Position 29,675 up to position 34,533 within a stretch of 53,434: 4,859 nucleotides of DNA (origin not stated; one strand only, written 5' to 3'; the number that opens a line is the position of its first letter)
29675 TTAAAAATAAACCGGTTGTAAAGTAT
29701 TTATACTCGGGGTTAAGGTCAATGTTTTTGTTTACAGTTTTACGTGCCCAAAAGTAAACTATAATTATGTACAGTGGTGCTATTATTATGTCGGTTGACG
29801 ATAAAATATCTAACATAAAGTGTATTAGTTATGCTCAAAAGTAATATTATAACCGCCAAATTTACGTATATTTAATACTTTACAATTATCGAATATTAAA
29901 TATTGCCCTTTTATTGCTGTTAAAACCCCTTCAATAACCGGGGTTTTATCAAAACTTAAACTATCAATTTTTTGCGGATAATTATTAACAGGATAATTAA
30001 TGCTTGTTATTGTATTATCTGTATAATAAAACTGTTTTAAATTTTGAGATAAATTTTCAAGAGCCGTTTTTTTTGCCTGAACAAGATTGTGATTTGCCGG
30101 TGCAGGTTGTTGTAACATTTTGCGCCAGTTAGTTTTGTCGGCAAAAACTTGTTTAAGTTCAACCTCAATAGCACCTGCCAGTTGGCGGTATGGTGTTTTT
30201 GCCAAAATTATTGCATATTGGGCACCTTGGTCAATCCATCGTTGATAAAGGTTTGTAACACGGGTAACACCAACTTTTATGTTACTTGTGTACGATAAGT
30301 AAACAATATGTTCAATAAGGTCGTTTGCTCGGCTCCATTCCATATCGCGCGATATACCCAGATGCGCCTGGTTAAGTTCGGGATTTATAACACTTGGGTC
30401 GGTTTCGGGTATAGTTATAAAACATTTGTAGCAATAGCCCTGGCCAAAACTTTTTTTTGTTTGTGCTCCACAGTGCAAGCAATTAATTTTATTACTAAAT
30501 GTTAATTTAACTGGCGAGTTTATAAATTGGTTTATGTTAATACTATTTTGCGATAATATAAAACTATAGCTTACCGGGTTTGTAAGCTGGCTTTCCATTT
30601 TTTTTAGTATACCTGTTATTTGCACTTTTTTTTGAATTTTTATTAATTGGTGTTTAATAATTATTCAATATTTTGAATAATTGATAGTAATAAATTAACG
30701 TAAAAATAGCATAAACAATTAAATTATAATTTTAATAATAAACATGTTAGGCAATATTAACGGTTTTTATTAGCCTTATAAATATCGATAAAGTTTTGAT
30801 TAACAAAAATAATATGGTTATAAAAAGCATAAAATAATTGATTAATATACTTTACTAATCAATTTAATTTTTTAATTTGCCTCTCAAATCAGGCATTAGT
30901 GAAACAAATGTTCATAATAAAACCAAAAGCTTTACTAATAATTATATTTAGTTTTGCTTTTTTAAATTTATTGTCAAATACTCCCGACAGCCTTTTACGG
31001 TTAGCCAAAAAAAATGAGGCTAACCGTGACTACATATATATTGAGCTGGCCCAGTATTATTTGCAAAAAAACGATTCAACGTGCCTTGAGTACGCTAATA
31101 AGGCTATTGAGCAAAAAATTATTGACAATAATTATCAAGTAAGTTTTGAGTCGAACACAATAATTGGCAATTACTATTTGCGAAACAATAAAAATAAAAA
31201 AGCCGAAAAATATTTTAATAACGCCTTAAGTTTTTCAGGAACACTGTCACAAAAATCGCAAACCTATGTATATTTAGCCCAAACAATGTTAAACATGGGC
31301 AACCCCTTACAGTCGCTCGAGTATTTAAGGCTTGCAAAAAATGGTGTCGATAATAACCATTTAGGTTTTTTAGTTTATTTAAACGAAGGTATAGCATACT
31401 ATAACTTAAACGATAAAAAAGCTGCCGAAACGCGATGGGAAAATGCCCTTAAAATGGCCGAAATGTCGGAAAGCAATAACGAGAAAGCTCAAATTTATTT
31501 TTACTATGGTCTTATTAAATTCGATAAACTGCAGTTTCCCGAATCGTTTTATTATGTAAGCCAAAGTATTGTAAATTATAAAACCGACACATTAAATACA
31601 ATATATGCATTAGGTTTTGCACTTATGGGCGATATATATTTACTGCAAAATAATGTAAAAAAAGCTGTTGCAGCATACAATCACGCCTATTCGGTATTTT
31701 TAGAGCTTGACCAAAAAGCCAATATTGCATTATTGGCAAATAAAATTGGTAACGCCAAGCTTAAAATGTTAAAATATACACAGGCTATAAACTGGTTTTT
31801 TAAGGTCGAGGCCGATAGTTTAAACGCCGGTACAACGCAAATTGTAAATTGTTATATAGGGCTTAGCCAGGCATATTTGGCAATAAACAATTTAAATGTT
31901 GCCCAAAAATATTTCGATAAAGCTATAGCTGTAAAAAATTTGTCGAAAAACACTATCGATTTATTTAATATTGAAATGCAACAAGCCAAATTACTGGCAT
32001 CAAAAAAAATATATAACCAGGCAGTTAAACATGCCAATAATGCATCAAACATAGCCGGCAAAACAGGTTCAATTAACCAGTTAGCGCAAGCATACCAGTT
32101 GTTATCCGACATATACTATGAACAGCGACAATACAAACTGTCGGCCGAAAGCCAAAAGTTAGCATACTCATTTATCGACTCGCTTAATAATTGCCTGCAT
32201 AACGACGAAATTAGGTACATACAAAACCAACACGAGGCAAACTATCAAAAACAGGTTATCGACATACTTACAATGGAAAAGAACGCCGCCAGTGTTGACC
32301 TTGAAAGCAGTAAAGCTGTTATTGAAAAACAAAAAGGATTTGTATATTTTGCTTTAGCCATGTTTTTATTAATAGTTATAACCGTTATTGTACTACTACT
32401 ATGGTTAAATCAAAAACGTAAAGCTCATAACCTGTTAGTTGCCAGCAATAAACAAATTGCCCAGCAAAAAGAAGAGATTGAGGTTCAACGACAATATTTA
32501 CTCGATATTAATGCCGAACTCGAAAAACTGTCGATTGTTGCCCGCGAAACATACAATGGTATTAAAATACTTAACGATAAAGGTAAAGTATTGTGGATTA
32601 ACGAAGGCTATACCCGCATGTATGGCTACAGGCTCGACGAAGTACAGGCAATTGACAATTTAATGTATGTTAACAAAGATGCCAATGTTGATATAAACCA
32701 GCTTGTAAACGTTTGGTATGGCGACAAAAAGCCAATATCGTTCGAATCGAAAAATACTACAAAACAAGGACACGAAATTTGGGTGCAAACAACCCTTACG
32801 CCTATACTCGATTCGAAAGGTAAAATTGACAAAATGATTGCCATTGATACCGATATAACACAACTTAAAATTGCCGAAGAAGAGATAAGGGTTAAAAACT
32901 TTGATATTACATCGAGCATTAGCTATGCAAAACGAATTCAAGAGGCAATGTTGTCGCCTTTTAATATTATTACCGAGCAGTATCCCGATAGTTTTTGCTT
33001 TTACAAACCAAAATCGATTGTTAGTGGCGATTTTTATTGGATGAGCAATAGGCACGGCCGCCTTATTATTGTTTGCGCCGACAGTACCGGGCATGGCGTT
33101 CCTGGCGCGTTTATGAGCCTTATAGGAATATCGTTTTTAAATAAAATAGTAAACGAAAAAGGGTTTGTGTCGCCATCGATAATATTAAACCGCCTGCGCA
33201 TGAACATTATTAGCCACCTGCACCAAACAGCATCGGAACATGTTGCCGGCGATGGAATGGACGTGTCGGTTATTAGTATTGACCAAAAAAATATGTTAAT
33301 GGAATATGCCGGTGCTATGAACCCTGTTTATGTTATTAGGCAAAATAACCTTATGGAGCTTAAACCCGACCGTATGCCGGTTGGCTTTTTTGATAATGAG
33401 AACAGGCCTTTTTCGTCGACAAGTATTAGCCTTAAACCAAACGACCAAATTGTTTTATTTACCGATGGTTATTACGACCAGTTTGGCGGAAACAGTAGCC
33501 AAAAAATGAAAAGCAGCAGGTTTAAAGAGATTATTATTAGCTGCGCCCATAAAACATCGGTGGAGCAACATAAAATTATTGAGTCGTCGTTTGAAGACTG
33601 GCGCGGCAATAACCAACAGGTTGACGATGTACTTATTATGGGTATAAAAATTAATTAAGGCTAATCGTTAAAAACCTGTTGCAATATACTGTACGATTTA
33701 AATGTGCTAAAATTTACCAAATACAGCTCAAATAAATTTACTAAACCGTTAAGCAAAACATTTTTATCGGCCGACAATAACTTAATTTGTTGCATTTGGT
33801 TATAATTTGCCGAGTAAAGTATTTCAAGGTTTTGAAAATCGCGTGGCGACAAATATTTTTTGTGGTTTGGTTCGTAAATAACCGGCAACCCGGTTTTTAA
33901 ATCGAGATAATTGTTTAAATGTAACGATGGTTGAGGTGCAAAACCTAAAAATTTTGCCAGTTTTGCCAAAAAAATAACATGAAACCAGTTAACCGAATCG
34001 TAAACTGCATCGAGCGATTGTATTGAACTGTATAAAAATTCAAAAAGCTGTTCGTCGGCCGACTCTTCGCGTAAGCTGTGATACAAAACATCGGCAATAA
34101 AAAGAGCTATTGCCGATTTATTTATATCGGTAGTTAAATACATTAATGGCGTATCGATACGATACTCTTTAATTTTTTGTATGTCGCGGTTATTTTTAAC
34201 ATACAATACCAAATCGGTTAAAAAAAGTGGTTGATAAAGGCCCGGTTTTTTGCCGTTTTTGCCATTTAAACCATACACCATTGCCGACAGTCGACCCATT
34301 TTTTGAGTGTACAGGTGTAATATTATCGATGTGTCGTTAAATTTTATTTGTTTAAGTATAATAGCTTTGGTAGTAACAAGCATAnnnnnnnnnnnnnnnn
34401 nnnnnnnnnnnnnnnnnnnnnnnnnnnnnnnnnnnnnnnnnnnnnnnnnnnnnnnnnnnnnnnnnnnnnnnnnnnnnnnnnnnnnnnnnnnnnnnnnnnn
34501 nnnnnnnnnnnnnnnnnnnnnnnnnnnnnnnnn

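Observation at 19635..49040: Dispersed 142-143 nt three-hairpin intergenic repeat family (6 full + 3 partial copies in 30 kb)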

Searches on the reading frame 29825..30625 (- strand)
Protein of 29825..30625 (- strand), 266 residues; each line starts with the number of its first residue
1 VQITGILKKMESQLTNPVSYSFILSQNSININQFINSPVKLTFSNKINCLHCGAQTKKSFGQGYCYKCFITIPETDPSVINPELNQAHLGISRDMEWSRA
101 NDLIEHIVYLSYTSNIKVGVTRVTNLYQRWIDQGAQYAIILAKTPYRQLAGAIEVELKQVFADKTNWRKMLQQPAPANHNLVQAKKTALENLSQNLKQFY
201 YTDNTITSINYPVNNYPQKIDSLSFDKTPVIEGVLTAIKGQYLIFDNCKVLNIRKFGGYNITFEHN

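Call 28: search_protein_families(library=pfam, proteins=[window:29825-30625:-])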
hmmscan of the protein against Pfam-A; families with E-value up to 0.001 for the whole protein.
window:29825-30625:- (266 aa): 1 family
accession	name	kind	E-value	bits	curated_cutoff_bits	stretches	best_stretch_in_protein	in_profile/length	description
PF10977.13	DUF2797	-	8e-82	274.9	25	1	38-261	3-227/227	Protein of unknown function (DUF2797)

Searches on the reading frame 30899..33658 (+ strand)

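Call 28: search_protein_families(library=pfam, proteins=[window:30899-33658:+])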
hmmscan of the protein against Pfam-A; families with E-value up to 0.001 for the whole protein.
window:30899-33658:+ (919 aa): 9 families
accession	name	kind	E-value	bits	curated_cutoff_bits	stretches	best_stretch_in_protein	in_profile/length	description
PF07228.17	SpoIIE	-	5.9e-21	75.7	25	1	719-918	2-191/192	Stage II sporulation protein E (SpoIIE)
PF13424.12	TPR_12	-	4.1e-14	53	30.1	0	242-300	8-68/77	Tetratricopeptide repeat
PF07719.23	TPR_2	-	1.1e-09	38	27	0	159-187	3-31/34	Tetratricopeptide repeat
PF08447.18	PAS_3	-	2e-09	38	25.6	1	566-649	3-88/89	PAS fold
PF13426.13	PAS_9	-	7.7e-09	36.2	27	1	555-655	4-103/103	PAS domain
PF08448.16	PAS_4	-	7.5e-07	29.8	23.1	1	554-656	7-108/110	PAS fold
PF13181.12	TPR_8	-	4.5e-06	26.8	25.7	0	318-345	3-30/34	Tetratricopeptide repeat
PF13432.12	TPR_16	-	2e-05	25.4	32.7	0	161-205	1-39/65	Tetratricopeptide repeat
PF13428.12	TPR_14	-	0.00025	21.8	23.5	0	90-111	8-29/44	Tetratricopeptide repeat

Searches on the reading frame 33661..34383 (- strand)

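Call 28: search_protein_families(library=pfam, proteins=[window:33661-34383:-])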
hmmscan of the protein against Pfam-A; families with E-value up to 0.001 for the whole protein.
window:33661-34383:- (240 aa): 2 families
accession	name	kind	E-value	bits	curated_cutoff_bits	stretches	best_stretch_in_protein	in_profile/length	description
PF11967.14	RecO_N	-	2.2e-15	56.9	27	1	1-76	1-76/80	Recombination protein O N terminal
PF02565.21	RecO_C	-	1.3e-14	54.7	22.1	1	85-222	2-149/157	Recombination protein O C terminal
